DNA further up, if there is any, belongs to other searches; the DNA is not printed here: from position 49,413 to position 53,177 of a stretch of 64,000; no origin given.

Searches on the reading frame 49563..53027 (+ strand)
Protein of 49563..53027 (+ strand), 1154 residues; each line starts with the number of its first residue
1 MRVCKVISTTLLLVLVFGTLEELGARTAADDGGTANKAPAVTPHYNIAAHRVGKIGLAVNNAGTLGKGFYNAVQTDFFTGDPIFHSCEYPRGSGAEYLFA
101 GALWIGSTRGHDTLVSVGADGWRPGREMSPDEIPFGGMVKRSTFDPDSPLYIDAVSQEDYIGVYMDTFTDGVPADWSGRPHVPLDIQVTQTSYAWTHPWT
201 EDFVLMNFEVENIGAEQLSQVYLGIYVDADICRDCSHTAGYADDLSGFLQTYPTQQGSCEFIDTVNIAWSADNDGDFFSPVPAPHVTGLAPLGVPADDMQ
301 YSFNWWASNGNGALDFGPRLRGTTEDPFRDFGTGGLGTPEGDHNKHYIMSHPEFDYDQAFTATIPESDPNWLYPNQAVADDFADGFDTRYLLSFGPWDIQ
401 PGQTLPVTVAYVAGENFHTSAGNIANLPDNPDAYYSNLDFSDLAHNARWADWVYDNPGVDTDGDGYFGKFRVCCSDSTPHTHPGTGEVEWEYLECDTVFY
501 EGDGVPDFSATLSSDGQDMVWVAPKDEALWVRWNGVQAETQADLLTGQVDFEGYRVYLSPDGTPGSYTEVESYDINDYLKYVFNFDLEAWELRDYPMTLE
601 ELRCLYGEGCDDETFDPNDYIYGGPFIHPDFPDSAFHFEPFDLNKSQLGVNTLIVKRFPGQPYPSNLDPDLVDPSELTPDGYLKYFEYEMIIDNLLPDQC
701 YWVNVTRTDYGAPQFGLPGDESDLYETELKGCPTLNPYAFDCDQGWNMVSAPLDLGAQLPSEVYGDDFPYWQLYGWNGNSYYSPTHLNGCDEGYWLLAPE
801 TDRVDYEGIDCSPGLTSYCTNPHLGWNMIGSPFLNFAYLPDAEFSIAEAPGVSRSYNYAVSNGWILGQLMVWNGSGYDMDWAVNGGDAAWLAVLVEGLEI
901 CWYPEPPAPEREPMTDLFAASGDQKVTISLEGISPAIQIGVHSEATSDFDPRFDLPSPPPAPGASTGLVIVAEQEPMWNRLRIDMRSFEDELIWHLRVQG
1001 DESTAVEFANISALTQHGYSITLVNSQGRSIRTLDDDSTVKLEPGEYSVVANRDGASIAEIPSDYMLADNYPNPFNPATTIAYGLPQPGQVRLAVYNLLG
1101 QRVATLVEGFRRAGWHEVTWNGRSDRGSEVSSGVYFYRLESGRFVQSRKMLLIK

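Call 10: search_protein_families(library=pfam, proteins=[window:49563-53027:+])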
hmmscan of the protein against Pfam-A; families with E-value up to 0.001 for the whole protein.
window:49563-53027:+ (1154 aa): 2 families
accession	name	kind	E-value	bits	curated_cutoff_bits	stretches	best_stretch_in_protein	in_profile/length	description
PF13860.13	FlgD_ig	-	5.5e-07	29.9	27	1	1085-1140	18-74/79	FlgD Ig-like domain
PF18962.6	Por_Secre_tail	-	6.6e-05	23.6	27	0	1071-1150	2-73/75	Secretion system C-terminal sorting domain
